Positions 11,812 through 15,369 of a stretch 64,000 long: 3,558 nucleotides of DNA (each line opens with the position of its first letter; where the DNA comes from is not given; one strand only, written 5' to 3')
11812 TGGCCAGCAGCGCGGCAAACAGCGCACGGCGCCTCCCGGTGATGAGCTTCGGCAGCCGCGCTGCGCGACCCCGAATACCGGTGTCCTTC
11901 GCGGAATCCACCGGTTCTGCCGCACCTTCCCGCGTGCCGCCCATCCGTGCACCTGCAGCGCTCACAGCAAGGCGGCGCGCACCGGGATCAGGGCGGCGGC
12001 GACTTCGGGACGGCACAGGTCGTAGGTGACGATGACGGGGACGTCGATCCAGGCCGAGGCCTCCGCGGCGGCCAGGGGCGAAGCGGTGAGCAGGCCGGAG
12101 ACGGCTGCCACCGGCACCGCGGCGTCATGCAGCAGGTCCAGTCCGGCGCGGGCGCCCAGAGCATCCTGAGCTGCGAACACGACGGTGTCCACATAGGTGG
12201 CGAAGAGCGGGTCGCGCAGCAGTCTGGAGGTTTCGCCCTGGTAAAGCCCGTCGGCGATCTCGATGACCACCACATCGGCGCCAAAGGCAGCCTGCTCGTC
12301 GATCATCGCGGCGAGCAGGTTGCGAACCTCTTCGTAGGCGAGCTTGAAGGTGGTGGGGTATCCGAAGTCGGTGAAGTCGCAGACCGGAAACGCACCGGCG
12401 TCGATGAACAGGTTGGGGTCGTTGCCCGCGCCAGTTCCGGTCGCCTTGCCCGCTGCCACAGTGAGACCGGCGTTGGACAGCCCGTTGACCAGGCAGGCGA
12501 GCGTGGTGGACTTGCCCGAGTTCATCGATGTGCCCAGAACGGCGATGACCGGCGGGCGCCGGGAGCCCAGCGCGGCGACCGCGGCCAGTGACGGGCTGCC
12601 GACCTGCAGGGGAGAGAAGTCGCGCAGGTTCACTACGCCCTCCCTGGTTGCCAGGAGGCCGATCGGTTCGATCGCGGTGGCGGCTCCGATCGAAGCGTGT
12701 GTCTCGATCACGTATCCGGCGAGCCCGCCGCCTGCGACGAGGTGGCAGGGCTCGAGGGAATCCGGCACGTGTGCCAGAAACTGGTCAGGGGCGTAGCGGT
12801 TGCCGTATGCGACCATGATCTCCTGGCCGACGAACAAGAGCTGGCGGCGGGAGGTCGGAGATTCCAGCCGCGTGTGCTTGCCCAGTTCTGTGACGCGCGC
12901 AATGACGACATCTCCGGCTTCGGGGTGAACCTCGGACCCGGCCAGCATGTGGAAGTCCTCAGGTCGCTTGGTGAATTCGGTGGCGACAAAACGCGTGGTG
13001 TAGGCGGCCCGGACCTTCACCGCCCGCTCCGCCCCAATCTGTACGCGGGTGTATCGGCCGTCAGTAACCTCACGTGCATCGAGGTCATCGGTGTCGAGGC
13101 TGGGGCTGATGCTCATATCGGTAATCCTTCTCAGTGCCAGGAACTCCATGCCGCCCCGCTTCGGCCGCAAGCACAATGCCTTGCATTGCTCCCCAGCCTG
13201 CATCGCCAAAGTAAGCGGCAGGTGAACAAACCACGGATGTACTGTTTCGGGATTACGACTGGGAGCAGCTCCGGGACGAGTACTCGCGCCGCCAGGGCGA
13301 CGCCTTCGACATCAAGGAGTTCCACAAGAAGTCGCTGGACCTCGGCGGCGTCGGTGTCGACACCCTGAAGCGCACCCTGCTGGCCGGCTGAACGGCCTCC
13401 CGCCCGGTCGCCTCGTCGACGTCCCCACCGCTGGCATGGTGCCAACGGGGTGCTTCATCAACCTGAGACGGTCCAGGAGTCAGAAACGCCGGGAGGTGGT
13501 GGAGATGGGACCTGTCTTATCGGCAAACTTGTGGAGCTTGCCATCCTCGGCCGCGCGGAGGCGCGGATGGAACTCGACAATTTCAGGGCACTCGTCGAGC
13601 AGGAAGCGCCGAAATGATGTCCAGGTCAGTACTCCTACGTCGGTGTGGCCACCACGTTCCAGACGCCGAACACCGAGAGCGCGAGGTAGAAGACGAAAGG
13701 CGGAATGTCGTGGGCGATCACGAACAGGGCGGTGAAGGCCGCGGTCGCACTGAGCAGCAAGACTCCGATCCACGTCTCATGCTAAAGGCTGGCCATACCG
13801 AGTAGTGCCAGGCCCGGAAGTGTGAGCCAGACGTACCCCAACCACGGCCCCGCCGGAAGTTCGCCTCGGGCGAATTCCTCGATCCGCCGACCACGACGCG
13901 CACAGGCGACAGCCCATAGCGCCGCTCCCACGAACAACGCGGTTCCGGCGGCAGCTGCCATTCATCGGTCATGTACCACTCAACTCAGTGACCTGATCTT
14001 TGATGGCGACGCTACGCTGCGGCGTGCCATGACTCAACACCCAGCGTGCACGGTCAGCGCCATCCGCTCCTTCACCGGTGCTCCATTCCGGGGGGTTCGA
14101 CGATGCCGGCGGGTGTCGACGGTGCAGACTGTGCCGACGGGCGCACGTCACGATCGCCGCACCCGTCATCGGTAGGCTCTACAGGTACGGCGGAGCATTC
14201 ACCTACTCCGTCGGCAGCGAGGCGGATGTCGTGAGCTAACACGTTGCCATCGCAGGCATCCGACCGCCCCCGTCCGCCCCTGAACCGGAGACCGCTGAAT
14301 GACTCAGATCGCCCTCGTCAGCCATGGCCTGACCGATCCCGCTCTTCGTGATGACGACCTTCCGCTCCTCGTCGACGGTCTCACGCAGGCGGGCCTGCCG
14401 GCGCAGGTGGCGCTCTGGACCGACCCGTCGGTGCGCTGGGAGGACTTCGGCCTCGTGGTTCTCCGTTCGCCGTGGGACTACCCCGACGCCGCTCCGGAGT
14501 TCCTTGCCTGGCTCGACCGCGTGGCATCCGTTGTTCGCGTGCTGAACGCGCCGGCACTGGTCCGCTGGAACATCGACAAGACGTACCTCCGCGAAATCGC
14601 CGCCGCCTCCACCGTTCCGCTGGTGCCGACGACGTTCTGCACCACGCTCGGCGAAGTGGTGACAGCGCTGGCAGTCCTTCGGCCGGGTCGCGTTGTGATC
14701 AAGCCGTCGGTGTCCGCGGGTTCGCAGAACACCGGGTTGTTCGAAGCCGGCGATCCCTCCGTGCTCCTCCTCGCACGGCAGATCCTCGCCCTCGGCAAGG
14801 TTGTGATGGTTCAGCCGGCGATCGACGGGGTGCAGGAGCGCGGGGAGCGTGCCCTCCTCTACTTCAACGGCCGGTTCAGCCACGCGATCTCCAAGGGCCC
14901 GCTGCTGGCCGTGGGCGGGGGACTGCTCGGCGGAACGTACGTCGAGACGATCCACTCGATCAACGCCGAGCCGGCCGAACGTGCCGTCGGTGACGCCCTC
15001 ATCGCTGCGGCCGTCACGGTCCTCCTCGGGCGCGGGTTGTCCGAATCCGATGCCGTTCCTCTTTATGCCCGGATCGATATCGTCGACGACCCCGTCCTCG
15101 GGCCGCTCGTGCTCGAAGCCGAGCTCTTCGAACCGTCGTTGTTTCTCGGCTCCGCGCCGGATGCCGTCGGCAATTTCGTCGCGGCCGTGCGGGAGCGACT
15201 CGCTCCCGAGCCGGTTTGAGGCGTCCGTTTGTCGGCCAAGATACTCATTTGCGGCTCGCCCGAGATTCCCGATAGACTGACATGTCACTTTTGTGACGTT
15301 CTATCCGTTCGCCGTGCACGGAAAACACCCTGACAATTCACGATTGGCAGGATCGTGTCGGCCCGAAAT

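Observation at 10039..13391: Two non-identical copies of the DUF885 3' end bracket a 3.1-kb two-gene block in the polA-rpsA gap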

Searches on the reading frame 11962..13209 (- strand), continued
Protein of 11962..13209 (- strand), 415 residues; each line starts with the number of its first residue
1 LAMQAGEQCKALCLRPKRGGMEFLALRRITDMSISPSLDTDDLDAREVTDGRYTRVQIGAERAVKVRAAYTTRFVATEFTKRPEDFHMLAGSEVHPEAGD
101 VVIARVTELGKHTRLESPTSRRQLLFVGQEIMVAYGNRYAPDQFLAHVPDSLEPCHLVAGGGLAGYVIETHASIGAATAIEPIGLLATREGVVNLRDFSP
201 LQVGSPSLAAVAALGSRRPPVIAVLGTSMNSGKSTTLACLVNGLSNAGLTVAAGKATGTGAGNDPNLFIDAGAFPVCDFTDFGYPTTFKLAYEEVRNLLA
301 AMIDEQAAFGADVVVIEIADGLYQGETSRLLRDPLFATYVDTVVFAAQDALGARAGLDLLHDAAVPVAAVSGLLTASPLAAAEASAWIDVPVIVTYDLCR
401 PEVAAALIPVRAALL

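Call 90: fold_search(model_id=the predicted structure, library=pdb)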
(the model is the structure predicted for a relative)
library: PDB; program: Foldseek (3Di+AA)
matches with E <= 10: 1640; with E <= 0.001: 115
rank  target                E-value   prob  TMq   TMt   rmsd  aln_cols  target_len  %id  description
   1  6cy1_B                3.2e-06  1.00  0.33  0.40  19.2       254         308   19  Crystal structure of Signal recognition particle receptor FtsY from Elizabethkingia anophelis (released 2018-05-02)
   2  3dmd_B                1.2e-05  1.00  0.36  0.42   9.5       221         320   23  Structures and Conformations in Solution of the Signal Recognition Particle Receptor from the archaeon Pyrococcus furi (released 2008-11-11)
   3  3dmd_A                1.3e-05  1.00  0.34  0.41   9.9       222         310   25  Structures and Conformations in Solution of the Signal Recognition Particle Receptor from the archaeon Pyrococcus furi (released 2008-11-11)
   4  3e70                  1.4e-05  1.00  0.35  0.43   9.7       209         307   24  Structures and conformations in solution of the Signal Recognition Particle Receptor from the Archaeon Pyrococcus Furios (released 2008-11-18)
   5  3dm5_B                1.6e-05  1.00  0.36  0.34   7.4       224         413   15  Structures of SRP54 and SRP19, the two proteins assembling the ribonucleic core of the Signal Recognition Particle fro (released 2008-11-04)
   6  6y32_D                1.7e-05  1.00  0.37  0.46  10.1       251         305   19  Structure of the GTPase heterodimer of human SRP54 and SRalpha (released 2020-09-23)
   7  5l3s_C                1.7e-05  1.00  0.35  0.47  11.6       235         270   18  Structure of the GTPase heterodimer of crenarchaeal SRP54 and FtsY (released 2016-06-08)
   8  3dmd_C                1.8e-05  1.00  0.36  0.42   9.9       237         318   22  Structures and Conformations in Solution of the Signal Recognition Particle Receptor from the archaeon Pyrococcus furi (released 2008-11-11)
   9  5l3q_B                1.8e-05  1.00  0.35  0.43  10.4       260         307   18  Structure of the GTPase heterodimer of human SRP54 and SRalpha (released 2016-06-08)
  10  6y32_F                1.9e-05  1.00  0.36  0.44   9.8       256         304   19  Structure of the GTPase heterodimer of human SRP54 and SRalpha (released 2020-09-23)
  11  6y32_H                1.9e-05  1.00  0.34  0.43  10.5       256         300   19  Structure of the GTPase heterodimer of human SRP54 and SRalpha (released 2020-09-23)
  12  3dm9                  2.0e-05  1.00  0.35  0.42  10.0       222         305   24  Structures and Conformations in Solution of the Signal Recognition Particle Receptor from the archaeon Pyrococcus furios (released 2008-11-11)
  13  6cy5_A                2.0e-05  1.00  0.34  0.41  12.4       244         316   18  Crystal structure of Signal recognition particle receptor FtsY from Elizabethkingia anophelis in complex with GDP (released 2018-05-02)
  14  5l3s_G                2.5e-05  1.00  0.35  0.47  12.5       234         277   18  Structure of the GTPase heterodimer of crenarchaeal SRP54 and FtsY (released 2016-06-08)
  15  6frk_y                2.5e-05  1.00  0.35  0.32  10.9       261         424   19  Structure of a prehandover mammalian ribosomal SRP and SRP receptor targeting complex (released 2018-03-28)
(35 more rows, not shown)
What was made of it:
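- On DUF1611 family (cargo P-loop protein): The fold is SIMIBI-class (call 90).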

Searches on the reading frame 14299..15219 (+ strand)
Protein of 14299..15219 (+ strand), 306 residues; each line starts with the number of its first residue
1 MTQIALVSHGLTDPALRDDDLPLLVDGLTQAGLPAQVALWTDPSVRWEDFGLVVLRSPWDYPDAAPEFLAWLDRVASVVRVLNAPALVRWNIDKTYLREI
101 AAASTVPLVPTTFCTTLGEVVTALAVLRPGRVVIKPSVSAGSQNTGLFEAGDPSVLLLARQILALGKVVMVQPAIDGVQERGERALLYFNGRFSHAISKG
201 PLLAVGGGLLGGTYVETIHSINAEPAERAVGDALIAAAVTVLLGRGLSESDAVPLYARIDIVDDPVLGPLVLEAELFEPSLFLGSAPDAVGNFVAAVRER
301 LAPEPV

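Call 20: search_protein_families(library=ncbifam, proteins=[window:14299-15219:+], max_evalue=0.1)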
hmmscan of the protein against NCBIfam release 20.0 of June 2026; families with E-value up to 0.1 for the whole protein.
window:14299-15219:+ (306 aa): 1 family
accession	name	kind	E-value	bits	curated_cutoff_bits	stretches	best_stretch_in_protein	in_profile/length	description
NF058666.1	D_CycloSer_DcsG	equivalog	1.9e-67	227.5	360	1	1-301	1-297/298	D-cycloserine synthetase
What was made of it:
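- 14299..15219 (+): g306: DcsG-like ATP-grasp gene, a conserved resident upstream of rpsA in Mycetocola. NF058666 at 227 bits, below the cut-off (call 20).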

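Call 21: search_protein_families(library=padloc, proteins=[window:14299-15219:+], max_evalue=0.1)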
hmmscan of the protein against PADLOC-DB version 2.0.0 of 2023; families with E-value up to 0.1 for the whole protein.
window:14299-15219:+ (306 aa): 0 families

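Call 22: search_protein_families(library=pfam, proteins=[window:14299-15219:+], max_evalue=5)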
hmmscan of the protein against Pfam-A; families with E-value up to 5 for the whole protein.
window:14299-15219:+ (306 aa): 1 family
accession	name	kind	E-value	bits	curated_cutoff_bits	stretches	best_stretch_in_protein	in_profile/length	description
PF02955.21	GSH-S_ATP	-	0.066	13.1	23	1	107-197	10-100/175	Prokaryotic glutathione synthetase, ATP-grasp domain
